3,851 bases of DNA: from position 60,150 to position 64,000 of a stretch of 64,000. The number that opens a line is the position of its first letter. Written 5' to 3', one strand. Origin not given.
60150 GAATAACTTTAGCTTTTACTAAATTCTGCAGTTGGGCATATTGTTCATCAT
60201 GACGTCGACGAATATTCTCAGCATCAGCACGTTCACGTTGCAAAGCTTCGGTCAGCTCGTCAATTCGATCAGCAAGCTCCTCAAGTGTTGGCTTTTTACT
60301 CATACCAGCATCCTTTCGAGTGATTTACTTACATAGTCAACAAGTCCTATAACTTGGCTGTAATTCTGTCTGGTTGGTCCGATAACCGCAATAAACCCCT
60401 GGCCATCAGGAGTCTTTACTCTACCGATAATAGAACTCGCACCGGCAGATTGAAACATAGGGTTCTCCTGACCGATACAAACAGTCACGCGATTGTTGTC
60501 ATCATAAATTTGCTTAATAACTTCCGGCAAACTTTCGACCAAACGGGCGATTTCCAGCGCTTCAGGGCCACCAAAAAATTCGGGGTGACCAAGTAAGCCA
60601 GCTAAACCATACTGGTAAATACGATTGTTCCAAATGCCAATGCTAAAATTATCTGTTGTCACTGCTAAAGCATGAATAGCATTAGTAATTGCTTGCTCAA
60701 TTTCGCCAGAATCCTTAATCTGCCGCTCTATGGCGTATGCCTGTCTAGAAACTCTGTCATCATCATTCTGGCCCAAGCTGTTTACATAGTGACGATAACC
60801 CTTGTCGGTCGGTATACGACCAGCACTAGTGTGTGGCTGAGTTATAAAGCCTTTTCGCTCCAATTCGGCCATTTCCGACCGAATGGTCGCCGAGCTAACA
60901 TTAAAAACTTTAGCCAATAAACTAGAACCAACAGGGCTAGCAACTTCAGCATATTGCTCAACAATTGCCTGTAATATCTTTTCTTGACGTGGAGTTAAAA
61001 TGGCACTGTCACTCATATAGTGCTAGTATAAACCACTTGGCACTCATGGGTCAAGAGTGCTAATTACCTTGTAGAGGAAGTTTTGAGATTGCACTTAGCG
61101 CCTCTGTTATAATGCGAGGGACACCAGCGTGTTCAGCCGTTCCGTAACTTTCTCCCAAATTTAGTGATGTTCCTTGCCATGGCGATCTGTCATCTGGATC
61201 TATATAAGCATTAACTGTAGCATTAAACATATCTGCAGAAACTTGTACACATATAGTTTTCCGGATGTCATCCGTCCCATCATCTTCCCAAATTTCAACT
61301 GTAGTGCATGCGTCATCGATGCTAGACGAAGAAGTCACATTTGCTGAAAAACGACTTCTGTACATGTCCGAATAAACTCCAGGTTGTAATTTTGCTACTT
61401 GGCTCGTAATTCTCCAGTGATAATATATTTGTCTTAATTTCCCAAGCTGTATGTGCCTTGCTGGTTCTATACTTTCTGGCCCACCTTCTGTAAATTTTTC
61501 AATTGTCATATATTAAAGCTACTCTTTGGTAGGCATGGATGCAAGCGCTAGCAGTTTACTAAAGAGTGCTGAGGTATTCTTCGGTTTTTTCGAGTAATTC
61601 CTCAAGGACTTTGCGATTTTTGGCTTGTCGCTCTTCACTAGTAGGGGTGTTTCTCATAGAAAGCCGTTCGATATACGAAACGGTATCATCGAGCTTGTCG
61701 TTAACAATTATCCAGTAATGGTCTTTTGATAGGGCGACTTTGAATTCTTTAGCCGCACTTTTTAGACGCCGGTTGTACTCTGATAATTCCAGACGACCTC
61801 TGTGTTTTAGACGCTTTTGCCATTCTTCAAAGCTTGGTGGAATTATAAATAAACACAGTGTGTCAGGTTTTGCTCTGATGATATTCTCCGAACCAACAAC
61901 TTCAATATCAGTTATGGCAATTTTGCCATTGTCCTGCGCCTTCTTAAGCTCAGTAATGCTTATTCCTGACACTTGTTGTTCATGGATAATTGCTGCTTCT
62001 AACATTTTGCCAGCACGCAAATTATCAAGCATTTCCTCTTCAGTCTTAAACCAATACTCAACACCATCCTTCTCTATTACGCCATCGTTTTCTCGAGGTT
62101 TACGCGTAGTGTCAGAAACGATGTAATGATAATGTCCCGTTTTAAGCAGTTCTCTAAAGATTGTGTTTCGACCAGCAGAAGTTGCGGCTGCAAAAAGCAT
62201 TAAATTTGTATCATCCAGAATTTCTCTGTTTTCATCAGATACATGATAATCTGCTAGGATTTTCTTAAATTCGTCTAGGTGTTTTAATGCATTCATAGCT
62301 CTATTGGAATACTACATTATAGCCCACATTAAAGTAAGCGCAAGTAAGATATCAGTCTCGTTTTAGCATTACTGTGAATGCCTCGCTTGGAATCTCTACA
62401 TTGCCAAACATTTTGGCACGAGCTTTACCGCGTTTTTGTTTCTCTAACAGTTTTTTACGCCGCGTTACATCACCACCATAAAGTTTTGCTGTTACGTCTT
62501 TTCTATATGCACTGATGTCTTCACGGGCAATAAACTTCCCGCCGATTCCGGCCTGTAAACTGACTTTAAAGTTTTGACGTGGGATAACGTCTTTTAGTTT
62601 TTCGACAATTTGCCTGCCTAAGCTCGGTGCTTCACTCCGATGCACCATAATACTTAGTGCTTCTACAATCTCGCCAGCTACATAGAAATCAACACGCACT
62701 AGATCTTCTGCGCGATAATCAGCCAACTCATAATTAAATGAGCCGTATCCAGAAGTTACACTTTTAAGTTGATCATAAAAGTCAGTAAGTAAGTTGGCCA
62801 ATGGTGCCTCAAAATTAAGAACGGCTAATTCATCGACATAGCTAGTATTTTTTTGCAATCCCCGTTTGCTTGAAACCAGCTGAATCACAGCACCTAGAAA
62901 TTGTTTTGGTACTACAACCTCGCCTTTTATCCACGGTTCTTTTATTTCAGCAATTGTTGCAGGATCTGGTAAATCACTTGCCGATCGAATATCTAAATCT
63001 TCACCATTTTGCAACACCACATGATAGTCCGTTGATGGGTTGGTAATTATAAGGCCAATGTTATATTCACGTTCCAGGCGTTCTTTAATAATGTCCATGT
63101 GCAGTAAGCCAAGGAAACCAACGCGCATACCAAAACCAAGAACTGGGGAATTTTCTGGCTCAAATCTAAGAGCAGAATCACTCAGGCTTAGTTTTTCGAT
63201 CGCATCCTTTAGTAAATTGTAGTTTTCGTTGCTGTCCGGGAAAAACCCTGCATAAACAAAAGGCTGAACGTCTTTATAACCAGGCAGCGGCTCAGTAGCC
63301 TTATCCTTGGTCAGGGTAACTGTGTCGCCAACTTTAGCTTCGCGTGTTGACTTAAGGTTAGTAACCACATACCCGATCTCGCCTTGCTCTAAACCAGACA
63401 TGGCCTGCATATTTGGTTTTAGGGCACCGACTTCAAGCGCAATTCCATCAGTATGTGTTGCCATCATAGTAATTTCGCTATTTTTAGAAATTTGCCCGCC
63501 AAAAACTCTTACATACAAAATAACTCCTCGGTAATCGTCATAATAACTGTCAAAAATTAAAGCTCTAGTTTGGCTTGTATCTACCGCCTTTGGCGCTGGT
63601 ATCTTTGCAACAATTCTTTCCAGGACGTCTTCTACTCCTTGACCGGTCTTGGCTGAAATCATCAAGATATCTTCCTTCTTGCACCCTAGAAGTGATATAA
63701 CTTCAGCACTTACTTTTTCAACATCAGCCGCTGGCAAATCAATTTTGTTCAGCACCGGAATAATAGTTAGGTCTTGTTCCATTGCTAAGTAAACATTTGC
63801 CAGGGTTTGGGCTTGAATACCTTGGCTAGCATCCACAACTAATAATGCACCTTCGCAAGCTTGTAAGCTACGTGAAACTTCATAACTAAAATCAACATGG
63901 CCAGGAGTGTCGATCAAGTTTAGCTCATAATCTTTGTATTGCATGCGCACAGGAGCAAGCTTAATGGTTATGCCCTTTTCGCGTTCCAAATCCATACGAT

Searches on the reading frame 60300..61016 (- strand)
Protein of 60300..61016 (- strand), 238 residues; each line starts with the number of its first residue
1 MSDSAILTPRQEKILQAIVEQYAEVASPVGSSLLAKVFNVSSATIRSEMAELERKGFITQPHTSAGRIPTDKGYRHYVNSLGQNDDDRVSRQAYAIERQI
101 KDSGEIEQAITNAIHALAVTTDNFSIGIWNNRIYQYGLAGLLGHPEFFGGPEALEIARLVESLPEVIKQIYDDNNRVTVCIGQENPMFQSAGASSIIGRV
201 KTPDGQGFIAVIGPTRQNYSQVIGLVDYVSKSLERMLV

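Call 10: search_protein_families(library=pfam, proteins=[window:60300-61016:-], max_evalue=0.00001)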
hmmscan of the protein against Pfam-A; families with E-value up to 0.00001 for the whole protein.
window:60300-61016:- (238 aa): 2 families
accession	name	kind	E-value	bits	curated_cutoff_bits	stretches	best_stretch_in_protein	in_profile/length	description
PF01628.27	HrcA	-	1.8e-14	54.7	22.2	1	94-223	92-215/215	HrcA protein C terminal domain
PF03444.21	HrcA_DNA-bdg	-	6.4e-06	26.2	21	0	7-76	2-72/79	Winged helix-turn-helix transcription repressor, HrcA DNA-binding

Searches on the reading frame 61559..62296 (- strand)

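Call 10: search_protein_families(library=pfam, proteins=[window:61559-62296:-], max_evalue=0.00001)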
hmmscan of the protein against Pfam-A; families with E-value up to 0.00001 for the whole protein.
window:61559-62296:- (245 aa): 1 family
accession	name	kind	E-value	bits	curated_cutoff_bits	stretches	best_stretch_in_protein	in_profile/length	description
PF00625.27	Guanylate_kin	-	7.7e-28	97.9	25.2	1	32-211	4-177/182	Guanylate kinase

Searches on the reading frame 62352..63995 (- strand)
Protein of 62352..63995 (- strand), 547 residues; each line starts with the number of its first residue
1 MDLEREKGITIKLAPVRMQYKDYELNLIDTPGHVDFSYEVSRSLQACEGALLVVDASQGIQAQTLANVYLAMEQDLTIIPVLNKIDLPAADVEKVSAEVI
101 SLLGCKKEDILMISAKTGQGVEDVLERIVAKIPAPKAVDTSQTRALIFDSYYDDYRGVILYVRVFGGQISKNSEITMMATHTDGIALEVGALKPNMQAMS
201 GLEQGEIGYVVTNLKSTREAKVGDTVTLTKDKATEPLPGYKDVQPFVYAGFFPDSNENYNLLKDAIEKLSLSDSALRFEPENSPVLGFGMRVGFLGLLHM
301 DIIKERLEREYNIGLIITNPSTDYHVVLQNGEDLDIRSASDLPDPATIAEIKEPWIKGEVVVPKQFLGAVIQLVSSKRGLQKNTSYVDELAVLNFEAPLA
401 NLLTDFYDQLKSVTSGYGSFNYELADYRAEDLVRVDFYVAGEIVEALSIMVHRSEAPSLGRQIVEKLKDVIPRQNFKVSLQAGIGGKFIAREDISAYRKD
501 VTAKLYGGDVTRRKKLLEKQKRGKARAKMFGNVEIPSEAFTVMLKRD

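Call 9: search_protein_families(library=pfam, proteins=[window:62352-63995:-], max_evalue=0.00001)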
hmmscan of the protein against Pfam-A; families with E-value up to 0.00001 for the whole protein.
window:62352-63995:- (547 aa): 4 families
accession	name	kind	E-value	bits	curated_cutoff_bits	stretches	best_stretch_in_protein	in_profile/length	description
PF06421.17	LepA_C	-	2.3e-43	147.1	29.7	1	440-545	2-107/107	GTP-binding protein LepA C-terminus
PF00009.33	GTP_EFTU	-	1.5e-39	135.9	26.5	1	1-133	47-187/188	Elongation factor Tu GTP binding domain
PF00679.30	EFG_C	-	2.7e-19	69.4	27.9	1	351-429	2-80/89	Elongation factor G C-terminus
PF03144.31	GTP_EFTU_D2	-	2.1e-09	38.1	30.3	1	157-227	1-73/73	Elongation factor Tu domain 2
